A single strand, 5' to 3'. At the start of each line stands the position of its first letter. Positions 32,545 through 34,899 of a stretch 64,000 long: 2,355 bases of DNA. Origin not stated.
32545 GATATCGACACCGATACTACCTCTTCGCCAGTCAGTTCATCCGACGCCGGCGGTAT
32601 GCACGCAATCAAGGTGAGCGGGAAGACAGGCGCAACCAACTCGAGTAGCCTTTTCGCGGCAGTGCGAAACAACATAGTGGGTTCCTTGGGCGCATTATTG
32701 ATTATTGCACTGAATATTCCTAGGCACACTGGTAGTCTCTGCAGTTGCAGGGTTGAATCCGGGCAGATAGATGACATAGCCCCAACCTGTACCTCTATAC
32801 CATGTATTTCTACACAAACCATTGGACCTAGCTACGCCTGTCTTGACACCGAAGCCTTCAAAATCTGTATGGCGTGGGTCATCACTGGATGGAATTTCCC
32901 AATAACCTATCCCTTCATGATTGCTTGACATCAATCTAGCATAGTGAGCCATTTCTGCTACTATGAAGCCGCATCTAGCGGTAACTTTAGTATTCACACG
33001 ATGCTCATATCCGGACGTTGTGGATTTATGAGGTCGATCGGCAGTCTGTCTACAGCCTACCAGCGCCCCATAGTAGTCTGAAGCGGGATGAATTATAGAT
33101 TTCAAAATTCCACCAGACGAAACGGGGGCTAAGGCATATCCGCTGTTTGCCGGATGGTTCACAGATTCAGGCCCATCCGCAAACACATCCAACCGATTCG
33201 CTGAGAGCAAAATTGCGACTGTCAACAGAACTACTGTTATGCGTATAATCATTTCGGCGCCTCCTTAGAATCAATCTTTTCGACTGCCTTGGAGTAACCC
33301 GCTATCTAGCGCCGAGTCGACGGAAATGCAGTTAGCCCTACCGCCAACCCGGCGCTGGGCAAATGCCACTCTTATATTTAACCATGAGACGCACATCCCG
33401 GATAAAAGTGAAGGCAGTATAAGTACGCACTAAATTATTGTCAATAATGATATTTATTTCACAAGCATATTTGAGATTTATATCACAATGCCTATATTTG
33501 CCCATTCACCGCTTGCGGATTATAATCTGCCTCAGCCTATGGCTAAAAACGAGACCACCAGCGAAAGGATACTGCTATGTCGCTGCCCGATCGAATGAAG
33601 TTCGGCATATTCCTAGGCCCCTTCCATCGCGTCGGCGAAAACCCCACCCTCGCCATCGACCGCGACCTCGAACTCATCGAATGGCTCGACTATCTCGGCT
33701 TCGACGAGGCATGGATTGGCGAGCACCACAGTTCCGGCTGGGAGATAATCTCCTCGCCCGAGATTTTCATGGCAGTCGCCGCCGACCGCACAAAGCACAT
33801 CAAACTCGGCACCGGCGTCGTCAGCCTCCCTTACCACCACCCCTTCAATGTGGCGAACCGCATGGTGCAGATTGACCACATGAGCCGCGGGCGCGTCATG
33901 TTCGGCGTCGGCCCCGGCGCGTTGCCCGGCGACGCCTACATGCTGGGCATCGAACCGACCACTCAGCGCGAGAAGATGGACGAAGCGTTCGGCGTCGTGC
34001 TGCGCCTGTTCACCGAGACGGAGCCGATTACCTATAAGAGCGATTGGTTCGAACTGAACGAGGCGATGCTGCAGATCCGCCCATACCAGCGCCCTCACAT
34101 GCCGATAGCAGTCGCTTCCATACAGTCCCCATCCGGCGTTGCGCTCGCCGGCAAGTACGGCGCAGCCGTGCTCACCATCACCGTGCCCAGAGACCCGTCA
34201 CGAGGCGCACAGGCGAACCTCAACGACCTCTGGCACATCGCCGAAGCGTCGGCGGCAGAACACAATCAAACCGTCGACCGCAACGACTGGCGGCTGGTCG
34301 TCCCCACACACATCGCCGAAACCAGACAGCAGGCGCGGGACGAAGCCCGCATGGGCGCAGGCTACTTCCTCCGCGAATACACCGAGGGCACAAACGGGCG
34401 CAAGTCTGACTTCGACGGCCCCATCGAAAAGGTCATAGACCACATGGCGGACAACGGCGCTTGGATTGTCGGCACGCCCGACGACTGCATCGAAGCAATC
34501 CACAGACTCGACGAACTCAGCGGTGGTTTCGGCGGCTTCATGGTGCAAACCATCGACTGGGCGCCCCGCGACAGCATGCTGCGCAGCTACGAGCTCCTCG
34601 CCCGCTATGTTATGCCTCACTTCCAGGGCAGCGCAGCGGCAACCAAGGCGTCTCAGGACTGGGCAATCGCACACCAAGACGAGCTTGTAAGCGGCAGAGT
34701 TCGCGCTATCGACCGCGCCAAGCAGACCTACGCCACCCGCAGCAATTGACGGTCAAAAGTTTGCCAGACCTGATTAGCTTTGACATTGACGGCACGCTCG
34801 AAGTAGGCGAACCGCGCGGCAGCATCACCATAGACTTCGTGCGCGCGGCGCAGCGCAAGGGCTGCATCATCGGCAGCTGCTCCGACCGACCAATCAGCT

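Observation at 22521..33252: Co-directional island of exported proteins built around a duplicated protease + TPEP-tail pair: candidate undescribed cell-surface system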

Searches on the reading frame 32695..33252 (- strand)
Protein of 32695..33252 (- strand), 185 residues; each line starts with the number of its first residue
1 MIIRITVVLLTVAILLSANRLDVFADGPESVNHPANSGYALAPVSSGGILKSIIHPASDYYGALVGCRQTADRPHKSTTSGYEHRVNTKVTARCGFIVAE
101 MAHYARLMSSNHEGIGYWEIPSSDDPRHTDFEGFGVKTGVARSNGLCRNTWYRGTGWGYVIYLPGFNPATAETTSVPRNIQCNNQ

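Call 3: search_protein_families(library=pfam, proteins=[window:32695-33252:-], max_evalue=1)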
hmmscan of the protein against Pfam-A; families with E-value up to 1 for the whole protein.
window:32695-33252:- (185 aa): 1 family
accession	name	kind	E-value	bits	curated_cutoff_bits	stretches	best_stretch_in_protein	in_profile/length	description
PF20574.3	DUF6783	-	0.19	11.9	22.8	1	80-103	24-47/60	Family of unknown function (DUF6783)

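Call 4: search_protein_families(library=ncbifam, proteins=[window:32695-33252:-], max_evalue=1)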
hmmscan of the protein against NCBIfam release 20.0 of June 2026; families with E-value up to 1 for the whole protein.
window:32695-33252:- (185 aa): 0 families

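Call 38: search_protein_families(library=phrogs, proteins=[window:32695-33252:-], max_evalue=0.1)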
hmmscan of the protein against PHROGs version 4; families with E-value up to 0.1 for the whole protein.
window:32695-33252:- (185 aa): 0 families

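Call 39: search_protein_families(library=padloc, proteins=[window:32695-33252:-], max_evalue=0.1)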
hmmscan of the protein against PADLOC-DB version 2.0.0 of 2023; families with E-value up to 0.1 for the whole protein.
window:32695-33252:- (185 aa): 0 families

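Call 63: find_homologous_proteins(query=window:32695-33252:-)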
Query window:32695-33252:- (185 aa): 1 proteins with E <= 0.001 among 32 candidates.
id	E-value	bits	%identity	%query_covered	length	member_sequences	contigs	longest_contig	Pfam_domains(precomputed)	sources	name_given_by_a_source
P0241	2.8e-123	427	100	100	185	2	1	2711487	-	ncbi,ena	-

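Call 65: find_encoding_contigs(protein=P0241, flank=10000, max_places=2)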
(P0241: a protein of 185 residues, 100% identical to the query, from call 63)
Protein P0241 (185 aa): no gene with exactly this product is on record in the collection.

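Call 66: list_cluster_members(proteins=[P0241, P0121, P0009, P0095])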
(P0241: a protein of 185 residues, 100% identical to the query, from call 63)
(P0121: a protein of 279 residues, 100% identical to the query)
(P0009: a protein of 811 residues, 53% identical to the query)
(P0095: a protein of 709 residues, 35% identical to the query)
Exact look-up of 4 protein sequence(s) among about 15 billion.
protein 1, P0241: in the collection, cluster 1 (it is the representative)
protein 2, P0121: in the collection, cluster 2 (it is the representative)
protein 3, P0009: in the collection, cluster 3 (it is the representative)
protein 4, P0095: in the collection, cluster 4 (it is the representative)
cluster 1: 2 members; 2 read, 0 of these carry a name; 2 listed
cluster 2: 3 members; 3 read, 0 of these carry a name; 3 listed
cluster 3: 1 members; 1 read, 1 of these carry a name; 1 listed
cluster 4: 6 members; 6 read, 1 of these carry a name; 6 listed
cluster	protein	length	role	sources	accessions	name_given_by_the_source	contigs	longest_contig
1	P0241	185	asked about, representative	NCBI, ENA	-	-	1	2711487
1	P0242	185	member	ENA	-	-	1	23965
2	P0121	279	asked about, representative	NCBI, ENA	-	-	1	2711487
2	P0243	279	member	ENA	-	-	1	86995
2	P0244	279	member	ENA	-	-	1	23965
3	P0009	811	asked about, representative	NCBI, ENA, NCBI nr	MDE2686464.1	MAG: procyclic acidic repetitive family protein [Chloroflexota bacterium] | procyclic acidic repetitive family protein [Chloroflexota bacterium]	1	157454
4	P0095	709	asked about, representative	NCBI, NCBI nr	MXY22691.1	MAG: hypothetical protein F4Y49_15325 [Dehalococcoidia bacterium] | hypothetical protein [Dehalococcoidia bacterium]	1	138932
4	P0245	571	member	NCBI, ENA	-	-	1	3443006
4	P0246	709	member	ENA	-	-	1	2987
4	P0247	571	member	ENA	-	-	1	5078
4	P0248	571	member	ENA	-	-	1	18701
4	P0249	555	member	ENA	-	-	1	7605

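Call 68: find_encoding_contigs(protein=P0242, flank=10000, max_places=2)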
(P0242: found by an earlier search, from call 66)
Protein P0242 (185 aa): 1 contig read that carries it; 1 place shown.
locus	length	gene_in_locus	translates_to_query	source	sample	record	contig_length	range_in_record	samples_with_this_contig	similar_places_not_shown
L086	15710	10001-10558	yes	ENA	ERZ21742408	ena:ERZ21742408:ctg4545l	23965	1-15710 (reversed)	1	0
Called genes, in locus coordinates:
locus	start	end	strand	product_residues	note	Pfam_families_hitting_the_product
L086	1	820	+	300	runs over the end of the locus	PF22700:MVD-like_N (weak), PF00288:GHMP_kinases_N, PF08544:GHMP_kinases_C (weak)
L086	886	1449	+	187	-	PF05685:Uma2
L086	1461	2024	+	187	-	PF05685:Uma2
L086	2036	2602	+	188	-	PF05685:Uma2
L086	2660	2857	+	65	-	-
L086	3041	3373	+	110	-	-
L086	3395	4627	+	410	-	PF00696:AA_kinase, PF01842:ACT, PF22468:ACT_9, PF01842:ACT (weak), PF13840:ACT_7, PF22468:ACT_9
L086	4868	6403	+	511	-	PF00535:Glycos_transf_2, PF13641:Glyco_tranf_2_3 (weak)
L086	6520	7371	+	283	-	-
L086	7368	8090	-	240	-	PF01138:RNase_PH, PF03725:RNase_PH_C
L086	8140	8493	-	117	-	PF23439:DUF7124 (weak)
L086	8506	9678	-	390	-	PF00296:Bac_luciferase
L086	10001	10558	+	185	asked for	-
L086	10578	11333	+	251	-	-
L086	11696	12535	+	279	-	-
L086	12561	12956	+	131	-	-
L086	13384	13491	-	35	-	-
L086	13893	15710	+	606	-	?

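Call 88: search_protein_families(library=pfam, proteins=[L086:13001-13384:-, L086:13511-13786:-], max_evalue=0.001)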
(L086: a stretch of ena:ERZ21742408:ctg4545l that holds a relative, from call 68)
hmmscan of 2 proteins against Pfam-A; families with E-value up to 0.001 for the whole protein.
L086:13001-13384:- (127 aa): 2 families
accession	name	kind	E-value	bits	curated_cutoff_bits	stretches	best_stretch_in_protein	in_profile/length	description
PF01609.27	DDE_Tnp_1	-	1.6e-20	74.2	23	1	2-117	42-197/200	Transposase DDE domain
PF13586.12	DDE_Tnp_1_2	-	4.1e-11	43.6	29.2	1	41-122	1-86/86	Transposase DDE domain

L086:13511-13786:- (91 aa): 1 family
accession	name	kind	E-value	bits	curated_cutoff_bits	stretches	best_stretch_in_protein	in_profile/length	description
PF13340.11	DUF4096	-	1.6e-21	76.7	34.3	1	10-59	1-52/76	Putative transposase of IS4/5 family (DUF4096)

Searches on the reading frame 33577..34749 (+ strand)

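Call 88: search_protein_families(library=pfam, proteins=[window:33577-34749:+], max_evalue=0.001)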
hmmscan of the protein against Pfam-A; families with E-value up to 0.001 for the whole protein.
window:33577-34749:+ (390 aa): 1 family
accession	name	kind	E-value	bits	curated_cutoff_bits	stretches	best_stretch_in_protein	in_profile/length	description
PF00296.26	Bac_luciferase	-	7.2e-47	160.7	27.9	1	7-314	1-310/314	Luciferase-like monooxygenase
